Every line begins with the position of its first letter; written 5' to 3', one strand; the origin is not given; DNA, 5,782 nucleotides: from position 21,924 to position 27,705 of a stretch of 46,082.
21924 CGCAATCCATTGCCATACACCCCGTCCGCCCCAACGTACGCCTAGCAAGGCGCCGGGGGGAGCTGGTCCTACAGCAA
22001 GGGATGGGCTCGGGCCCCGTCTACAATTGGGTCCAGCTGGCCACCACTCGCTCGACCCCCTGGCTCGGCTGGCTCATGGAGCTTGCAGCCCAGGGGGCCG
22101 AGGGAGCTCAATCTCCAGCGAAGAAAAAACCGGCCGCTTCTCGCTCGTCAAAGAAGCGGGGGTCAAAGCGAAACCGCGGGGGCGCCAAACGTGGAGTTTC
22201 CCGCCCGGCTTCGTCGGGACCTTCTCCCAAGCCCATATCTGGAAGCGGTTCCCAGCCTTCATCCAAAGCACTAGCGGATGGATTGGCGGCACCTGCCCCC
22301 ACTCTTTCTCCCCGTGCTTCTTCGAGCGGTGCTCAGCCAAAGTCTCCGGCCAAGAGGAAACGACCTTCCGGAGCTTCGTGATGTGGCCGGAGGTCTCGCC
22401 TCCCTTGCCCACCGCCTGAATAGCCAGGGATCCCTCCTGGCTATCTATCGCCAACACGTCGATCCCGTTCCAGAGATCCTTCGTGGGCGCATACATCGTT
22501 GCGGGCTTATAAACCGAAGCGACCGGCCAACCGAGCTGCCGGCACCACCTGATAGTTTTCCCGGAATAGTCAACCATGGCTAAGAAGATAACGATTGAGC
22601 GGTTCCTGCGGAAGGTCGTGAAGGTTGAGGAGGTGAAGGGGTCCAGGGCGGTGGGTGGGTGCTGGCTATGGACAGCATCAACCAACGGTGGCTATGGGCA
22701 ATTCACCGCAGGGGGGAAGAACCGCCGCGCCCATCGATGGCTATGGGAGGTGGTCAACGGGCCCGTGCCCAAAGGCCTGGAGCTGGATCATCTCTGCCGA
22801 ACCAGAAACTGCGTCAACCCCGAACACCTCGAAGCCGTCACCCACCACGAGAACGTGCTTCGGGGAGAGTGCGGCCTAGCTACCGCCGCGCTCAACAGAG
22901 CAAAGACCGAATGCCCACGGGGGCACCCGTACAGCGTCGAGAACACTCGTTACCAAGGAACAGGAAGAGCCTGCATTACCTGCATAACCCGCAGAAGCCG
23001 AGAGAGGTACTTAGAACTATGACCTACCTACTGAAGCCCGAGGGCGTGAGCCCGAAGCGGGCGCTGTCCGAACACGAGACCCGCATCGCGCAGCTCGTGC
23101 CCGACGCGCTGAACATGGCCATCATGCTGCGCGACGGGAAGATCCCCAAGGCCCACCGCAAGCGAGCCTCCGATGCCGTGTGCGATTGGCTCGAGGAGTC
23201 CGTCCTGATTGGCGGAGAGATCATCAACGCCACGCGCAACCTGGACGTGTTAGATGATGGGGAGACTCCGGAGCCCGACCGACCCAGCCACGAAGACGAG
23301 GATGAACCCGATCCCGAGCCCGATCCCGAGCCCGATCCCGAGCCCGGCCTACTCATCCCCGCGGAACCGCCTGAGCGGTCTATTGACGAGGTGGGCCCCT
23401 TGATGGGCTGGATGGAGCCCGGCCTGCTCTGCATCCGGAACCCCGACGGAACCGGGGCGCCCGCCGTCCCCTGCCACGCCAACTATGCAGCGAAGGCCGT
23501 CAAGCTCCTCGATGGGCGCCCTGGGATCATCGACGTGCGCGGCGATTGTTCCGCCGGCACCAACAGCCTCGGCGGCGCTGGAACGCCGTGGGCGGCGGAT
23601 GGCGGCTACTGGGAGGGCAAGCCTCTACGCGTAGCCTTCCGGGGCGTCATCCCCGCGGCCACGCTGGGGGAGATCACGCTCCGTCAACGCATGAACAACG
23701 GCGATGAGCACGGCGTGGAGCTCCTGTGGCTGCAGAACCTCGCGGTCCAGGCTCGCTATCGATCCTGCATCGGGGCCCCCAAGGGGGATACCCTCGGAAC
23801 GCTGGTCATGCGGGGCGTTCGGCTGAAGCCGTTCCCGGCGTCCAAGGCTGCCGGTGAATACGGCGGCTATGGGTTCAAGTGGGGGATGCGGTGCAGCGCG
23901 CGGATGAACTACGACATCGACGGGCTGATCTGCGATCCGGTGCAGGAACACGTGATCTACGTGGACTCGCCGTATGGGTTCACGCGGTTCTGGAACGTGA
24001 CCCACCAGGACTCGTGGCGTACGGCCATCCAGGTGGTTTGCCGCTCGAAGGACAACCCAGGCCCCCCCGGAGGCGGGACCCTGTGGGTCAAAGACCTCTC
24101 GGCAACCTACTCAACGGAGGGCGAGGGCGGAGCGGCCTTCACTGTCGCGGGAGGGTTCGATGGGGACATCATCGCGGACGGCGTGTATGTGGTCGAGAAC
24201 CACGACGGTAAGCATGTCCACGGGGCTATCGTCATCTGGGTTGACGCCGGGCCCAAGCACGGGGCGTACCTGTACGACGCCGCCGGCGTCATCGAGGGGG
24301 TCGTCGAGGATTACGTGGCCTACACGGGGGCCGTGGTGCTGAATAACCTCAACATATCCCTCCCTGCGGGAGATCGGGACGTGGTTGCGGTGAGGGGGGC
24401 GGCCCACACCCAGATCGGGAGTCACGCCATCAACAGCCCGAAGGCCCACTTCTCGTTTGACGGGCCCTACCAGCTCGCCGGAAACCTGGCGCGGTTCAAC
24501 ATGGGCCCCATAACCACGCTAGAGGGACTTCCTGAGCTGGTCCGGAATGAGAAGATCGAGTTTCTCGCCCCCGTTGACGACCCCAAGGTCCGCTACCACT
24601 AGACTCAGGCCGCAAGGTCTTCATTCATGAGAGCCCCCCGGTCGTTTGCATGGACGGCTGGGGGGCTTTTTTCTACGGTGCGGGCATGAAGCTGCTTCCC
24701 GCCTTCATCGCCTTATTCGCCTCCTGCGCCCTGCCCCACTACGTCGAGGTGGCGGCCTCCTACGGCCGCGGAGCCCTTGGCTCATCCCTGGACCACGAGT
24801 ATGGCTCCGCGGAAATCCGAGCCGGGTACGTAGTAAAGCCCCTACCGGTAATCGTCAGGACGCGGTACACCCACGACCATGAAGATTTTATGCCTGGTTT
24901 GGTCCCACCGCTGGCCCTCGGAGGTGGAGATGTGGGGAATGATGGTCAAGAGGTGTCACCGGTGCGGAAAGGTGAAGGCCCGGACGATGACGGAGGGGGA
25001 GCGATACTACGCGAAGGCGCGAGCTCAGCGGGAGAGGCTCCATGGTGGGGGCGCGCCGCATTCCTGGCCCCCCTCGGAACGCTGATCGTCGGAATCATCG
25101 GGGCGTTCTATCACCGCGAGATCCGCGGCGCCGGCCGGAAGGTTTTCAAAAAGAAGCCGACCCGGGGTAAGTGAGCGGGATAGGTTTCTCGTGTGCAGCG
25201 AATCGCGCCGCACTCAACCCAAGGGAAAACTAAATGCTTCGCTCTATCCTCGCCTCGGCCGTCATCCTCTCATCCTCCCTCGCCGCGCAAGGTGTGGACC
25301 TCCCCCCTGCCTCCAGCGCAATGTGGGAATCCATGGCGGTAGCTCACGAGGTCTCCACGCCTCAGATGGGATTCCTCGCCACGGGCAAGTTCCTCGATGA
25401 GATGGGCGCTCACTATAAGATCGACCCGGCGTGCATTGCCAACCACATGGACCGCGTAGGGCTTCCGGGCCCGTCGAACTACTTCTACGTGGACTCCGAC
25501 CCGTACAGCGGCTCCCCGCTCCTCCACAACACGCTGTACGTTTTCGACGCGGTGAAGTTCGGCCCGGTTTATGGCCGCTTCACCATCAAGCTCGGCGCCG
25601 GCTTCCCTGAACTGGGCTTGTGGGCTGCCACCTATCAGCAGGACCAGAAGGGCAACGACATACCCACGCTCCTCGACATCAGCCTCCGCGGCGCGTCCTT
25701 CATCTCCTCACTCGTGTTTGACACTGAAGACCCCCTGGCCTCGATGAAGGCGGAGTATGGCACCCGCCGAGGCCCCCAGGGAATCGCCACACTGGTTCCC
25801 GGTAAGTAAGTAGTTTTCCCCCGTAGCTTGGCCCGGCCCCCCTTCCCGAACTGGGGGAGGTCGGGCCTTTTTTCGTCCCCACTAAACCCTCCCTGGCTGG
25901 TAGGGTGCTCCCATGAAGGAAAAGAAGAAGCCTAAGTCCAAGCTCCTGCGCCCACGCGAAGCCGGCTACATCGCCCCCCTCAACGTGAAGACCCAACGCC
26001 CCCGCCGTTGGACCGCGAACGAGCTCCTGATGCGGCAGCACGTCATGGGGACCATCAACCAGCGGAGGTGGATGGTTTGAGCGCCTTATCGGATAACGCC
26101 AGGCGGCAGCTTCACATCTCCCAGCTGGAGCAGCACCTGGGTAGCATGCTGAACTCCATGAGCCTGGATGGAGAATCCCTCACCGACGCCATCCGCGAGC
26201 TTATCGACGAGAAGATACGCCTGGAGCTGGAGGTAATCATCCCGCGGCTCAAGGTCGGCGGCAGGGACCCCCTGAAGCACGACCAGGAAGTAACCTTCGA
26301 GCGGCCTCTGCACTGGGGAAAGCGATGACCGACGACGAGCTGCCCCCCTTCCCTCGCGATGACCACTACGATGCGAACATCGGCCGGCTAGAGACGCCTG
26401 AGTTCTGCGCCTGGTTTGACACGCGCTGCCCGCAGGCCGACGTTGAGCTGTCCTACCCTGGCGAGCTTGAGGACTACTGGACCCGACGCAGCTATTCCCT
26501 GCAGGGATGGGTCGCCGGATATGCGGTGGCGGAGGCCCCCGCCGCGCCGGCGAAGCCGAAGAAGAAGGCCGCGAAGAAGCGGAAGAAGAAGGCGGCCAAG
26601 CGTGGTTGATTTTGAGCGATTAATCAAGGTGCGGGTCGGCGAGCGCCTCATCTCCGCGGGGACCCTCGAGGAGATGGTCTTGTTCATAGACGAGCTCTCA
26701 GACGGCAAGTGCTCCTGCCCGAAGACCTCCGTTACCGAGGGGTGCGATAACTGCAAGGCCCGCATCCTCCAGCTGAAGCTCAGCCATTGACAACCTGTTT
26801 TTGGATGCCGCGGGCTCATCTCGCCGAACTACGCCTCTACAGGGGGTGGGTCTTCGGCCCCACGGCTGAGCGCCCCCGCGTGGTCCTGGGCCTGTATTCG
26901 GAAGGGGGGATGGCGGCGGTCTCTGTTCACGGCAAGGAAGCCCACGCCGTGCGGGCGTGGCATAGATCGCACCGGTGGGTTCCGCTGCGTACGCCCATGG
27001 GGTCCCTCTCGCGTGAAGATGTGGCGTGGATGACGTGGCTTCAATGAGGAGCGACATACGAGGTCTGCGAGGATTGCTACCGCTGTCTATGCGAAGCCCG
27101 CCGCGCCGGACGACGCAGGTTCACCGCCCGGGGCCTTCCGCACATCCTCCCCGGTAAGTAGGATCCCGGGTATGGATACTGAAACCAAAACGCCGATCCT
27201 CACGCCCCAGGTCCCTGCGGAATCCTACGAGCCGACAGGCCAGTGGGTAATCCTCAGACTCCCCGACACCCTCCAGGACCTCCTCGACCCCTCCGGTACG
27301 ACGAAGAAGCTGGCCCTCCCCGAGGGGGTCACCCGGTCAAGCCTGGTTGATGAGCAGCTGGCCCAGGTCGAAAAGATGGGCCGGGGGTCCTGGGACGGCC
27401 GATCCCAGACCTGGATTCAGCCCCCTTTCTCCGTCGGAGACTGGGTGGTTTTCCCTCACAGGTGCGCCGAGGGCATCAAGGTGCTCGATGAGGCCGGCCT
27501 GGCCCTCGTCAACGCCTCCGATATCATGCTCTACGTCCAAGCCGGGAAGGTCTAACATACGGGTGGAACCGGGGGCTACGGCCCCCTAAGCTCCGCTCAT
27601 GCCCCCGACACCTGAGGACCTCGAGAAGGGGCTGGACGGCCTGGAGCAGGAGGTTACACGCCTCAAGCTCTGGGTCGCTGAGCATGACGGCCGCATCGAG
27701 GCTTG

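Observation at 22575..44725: Genome-wide TANNNT-N6-ATG architecture implies leaderless mRNAs alongside SD-led genes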

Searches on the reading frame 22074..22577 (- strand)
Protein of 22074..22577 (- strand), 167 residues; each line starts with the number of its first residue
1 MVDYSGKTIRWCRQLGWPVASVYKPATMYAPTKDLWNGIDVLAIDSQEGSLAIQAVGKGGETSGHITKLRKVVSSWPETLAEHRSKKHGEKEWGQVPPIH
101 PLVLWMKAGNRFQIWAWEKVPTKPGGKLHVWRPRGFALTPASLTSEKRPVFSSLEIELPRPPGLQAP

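Call 82: search_protein_families(library=phrogs, max_evalue=0.01, proteins=[window:22074-22577:-])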
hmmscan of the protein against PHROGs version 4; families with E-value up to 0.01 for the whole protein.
window:22074-22577:- (167 aa): 0 families

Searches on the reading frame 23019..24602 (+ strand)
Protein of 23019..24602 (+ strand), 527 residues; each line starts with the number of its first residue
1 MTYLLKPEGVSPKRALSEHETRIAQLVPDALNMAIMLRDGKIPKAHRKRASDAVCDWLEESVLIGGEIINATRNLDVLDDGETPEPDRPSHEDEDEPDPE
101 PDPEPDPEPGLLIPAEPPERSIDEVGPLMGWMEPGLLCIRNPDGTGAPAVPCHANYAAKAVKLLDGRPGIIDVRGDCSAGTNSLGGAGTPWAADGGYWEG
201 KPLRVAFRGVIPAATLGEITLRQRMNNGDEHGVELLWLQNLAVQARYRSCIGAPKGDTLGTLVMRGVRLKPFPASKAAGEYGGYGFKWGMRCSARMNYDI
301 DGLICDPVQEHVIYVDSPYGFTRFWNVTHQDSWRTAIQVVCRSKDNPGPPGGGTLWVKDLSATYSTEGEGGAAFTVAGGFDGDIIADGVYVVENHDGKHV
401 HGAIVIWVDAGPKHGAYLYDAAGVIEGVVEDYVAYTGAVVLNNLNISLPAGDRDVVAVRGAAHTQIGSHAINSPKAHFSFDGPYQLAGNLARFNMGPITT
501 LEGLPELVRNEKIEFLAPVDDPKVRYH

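Call 9: search_protein_families(library=phrogs, proteins=[window:23019-24602:+])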
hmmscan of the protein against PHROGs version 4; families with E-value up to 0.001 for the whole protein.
window:23019-24602:+ (527 aa): 0 families

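Call 44: search_protein_families(library=pfam, max_evalue=0.001, proteins=[window:23019-24602:+])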
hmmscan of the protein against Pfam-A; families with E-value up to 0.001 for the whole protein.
window:23019-24602:+ (527 aa): 0 families

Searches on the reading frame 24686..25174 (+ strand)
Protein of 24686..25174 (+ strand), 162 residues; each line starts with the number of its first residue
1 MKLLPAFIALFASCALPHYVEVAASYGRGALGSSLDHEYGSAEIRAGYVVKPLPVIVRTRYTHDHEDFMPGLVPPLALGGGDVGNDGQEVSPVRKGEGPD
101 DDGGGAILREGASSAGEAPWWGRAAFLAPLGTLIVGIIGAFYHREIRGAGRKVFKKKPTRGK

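Call 31: search_protein_families(library=pfam, max_evalue=0.01, proteins=[window:24686-25174:+])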
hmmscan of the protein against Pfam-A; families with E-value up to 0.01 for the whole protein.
window:24686-25174:+ (162 aa): 0 families

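Call 82: search_protein_families(library=phrogs, max_evalue=0.01, proteins=[window:24686-25174:+])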
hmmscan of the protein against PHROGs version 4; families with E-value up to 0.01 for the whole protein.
window:24686-25174:+ (162 aa): 0 families

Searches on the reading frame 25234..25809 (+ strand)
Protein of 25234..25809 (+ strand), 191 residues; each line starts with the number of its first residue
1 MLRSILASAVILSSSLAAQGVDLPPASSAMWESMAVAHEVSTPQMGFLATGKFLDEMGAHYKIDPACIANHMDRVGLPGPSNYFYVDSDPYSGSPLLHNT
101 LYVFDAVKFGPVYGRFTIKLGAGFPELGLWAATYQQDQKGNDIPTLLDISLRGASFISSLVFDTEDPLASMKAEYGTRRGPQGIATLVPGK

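Call 17: find_encoding_contigs(protein=window:25234-25809:+, flank=10000, max_places=2)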
Protein window:25234-25809:+ (191 aa): 13 contigs read that carry it; 2 places shown.
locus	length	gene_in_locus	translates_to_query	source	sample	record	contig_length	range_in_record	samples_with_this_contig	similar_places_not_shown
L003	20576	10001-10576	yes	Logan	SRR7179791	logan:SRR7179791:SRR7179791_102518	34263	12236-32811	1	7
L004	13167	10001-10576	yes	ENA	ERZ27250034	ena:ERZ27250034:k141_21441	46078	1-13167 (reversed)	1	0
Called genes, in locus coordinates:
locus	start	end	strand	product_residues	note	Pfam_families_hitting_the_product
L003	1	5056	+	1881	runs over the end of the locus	-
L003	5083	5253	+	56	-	-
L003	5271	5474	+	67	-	-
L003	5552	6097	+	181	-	-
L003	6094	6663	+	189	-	-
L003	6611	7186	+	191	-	-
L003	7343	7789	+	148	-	PF13392:HNH_3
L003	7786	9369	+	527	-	-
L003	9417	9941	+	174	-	-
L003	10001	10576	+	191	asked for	-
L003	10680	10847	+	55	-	-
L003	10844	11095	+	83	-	-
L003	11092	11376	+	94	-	-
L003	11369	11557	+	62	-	-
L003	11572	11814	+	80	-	-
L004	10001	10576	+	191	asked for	-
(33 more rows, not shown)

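Call 44: search_protein_families(library=pfam, max_evalue=0.001, proteins=[window:25234-25809:+])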
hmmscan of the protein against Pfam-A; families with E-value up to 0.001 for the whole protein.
window:25234-25809:+ (191 aa): 0 families

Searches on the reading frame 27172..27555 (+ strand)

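Call 31: search_protein_families(library=pfam, max_evalue=0.01, proteins=[window:27172-27555:+])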
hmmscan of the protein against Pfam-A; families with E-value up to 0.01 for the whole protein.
window:27172-27555:+ (127 aa): 1 family
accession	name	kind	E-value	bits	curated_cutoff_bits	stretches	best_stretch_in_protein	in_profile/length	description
PF00166.26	Cpn10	-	0.0047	17.4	21.1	1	59-120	32-91/93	Chaperonin 10 Kd subunit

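Call 82: search_protein_families(library=phrogs, max_evalue=0.01, proteins=[window:27172-27555:+])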
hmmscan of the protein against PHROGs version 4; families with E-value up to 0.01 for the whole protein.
window:27172-27555:+ (127 aa): 0 families
